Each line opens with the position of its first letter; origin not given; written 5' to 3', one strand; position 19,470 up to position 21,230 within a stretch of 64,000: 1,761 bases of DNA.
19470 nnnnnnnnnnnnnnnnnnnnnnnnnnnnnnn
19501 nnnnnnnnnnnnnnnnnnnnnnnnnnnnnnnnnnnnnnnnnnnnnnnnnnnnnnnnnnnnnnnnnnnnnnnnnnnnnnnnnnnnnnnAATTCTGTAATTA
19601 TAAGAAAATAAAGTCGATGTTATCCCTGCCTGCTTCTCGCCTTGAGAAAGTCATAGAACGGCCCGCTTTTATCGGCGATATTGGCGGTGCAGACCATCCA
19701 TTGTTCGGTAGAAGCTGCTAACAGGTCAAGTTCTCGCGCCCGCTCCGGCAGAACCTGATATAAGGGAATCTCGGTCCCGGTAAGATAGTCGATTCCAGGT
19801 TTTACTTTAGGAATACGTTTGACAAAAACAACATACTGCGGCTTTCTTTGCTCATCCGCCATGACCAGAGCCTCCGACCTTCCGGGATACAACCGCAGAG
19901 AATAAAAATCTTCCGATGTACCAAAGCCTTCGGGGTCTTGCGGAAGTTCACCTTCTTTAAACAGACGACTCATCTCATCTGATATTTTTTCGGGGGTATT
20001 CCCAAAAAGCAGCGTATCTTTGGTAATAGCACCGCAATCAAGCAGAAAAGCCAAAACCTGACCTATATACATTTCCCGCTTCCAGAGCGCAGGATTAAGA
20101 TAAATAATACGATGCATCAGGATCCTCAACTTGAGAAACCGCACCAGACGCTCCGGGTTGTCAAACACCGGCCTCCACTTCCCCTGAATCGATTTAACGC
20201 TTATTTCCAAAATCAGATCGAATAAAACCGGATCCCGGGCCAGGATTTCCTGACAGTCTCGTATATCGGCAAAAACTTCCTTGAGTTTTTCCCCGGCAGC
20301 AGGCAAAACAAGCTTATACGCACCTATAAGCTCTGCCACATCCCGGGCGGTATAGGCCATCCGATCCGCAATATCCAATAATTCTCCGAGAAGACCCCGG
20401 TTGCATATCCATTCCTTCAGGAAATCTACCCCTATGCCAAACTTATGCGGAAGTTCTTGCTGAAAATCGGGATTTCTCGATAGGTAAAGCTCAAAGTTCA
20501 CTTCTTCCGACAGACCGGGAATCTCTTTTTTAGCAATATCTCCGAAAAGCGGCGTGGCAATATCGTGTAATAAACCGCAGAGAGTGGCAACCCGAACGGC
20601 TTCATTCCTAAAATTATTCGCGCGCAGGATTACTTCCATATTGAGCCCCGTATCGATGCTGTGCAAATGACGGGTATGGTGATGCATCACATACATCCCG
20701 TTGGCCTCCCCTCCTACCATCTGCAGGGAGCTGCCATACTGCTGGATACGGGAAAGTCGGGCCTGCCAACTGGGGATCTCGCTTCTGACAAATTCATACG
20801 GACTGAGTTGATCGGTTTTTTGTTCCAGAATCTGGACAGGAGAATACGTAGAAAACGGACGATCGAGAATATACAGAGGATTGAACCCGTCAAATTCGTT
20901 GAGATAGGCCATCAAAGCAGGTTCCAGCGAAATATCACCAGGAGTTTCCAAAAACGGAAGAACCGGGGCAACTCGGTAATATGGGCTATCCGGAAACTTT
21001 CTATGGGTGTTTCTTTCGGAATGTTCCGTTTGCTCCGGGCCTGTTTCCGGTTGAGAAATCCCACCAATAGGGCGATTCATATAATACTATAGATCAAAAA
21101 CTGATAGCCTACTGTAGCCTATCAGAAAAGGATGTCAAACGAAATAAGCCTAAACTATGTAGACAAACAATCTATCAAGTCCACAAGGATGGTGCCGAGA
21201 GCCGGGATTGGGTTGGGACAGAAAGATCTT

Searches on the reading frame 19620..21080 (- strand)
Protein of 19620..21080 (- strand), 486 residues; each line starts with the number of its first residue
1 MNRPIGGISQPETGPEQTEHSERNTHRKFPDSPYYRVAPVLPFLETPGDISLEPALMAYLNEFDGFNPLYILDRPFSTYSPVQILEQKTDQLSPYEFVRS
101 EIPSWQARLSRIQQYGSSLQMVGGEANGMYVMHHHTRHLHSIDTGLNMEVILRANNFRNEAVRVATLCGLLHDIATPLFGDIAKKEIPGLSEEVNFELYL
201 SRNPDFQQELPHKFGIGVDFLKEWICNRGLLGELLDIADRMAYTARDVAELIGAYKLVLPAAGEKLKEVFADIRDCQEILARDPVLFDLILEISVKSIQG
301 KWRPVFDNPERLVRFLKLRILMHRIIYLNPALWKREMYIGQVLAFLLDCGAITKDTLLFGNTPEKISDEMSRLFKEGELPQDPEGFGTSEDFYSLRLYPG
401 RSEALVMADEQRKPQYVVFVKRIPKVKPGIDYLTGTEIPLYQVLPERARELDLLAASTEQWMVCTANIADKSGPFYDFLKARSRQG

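Call 9: search_protein_families(library=pfam, proteins=[window:19620-21080:-], max_evalue=0.001)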
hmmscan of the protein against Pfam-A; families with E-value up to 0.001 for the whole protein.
window:19620-21080:- (486 aa): 0 families

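Call 22: search_protein_families(library=pfam, proteins=[window:19620-21080:-], max_evalue=0.01)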
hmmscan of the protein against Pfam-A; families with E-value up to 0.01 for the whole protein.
window:19620-21080:- (486 aa): 2 families
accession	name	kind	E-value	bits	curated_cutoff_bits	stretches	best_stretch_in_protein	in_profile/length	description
PF01966.28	HD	-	0.0036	18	22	1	140-186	4-48/116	HD domain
PF08668.18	HDOD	-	0.0082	16.1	22.9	0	129-194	87-150/196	HDOD domain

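Call 59: search_protein_families(library=ncbifam, proteins=[window:19620-21080:-], max_evalue=0.01)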
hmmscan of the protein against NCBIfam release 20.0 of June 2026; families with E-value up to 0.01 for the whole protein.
window:19620-21080:- (486 aa): 0 families
